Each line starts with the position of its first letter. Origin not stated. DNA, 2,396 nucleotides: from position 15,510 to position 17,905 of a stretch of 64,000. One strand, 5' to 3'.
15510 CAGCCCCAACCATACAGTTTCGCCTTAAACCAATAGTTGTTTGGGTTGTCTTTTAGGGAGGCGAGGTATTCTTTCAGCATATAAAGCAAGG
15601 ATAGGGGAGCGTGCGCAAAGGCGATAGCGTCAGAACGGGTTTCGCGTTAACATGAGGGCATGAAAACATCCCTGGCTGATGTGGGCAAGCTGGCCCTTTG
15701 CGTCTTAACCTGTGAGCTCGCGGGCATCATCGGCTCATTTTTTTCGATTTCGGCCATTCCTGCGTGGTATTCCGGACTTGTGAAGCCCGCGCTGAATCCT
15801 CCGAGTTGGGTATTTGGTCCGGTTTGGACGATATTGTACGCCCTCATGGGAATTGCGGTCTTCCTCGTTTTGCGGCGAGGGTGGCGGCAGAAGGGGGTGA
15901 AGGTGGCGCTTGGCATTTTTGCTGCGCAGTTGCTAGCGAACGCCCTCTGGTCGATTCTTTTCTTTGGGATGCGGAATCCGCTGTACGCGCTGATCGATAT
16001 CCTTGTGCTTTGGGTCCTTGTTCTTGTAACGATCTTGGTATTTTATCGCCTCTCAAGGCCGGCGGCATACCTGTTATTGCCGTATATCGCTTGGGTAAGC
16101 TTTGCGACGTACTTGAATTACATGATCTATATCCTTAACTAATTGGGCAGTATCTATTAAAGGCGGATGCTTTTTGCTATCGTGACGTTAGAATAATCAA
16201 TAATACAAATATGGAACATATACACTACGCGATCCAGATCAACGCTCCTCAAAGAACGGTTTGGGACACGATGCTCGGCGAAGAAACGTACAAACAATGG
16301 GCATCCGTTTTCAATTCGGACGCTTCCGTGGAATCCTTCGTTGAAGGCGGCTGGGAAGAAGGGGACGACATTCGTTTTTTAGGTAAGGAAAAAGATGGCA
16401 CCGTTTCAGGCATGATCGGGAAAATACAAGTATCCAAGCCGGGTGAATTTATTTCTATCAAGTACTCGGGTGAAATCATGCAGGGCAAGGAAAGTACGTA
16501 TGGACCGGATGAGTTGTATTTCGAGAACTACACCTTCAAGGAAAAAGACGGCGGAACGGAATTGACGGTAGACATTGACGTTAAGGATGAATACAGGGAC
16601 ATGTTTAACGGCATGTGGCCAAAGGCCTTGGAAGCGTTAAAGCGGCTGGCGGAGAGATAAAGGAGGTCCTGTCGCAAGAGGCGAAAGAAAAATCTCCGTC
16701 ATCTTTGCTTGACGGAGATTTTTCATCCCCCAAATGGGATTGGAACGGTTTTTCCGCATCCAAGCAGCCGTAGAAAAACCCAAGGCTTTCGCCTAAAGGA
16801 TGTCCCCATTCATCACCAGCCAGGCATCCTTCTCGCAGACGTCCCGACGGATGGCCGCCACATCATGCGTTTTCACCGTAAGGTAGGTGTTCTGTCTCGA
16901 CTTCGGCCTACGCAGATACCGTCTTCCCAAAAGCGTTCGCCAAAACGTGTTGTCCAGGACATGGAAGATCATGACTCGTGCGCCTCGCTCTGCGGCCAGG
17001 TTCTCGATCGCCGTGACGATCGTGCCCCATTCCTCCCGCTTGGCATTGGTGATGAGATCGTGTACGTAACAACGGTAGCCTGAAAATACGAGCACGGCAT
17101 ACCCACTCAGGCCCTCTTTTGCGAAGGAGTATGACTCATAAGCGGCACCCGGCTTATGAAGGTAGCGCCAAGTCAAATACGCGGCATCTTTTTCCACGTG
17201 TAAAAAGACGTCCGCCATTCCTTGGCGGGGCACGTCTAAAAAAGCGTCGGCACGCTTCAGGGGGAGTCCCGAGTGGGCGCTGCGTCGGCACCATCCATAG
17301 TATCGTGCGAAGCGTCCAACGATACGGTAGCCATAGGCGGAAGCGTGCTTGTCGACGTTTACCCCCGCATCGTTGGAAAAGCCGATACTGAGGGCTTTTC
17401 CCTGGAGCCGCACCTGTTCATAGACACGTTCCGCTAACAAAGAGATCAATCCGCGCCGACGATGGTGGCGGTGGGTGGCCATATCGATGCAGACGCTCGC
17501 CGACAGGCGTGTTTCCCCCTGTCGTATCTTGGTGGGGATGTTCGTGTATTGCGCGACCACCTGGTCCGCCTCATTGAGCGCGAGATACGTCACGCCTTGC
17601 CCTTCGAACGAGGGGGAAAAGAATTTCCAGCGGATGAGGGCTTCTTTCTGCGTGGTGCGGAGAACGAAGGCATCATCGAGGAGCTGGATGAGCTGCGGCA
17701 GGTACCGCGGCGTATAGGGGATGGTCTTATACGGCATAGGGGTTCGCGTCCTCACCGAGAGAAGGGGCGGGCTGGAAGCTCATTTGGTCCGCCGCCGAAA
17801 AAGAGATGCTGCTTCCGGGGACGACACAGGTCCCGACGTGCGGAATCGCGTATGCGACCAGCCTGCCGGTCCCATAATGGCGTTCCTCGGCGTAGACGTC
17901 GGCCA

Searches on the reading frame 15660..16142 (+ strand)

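Call 47: search_protein_families(library=pfam, proteins=[window:15660-16142:+], max_evalue=0.01)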
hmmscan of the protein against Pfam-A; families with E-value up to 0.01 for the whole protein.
window:15660-16142:+ (160 aa): 1 family
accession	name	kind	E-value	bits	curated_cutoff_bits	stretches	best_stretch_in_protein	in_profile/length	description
PF03073.20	TspO_MBR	-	1.3e-50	171.3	24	1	14-157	1-144/145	TspO/MBR family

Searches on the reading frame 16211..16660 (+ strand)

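Call 47: search_protein_families(library=pfam, proteins=[window:16211-16660:+], max_evalue=0.01)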
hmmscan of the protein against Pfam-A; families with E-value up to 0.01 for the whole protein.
window:16211-16660:+ (149 aa): 2 families
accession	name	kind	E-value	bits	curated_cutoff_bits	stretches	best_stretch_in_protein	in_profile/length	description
PF08327.17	AHSA1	-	1.6e-08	35.2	22.1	1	11-147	1-124/125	Activator of Hsp90 ATPase homolog 1-like protein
PF10604.15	Polyketide_cyc2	-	4.4e-05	24.2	27.4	1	1-143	1-137/142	Polyketide cyclase / dehydrase and lipid transport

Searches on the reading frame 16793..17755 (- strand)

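Call 47: search_protein_families(library=pfam, proteins=[window:16793-17755:-], max_evalue=0.01)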
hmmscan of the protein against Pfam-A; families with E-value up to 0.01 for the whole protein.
window:16793-17755:- (320 aa): 4 families
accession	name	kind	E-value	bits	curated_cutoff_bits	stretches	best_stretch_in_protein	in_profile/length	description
PF13527.13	Acetyltransf_9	-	4e-12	46.7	25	1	13-128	4-114/127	Acetyltransferase (GNAT) domain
PF08445.16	FR47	-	0.0038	17.6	22.1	0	91-123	26-58/86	FR47-like protein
PF01233.25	NMT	-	0.0049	17.2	25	1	27-119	49-141/160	Myristoyl-CoA:protein N-myristoyltransferase, N-terminal domain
PF00583.31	Acetyltransf_1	-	0.0077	16.9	20.7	0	90-120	63-93/116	Acetyltransferase (GNAT) family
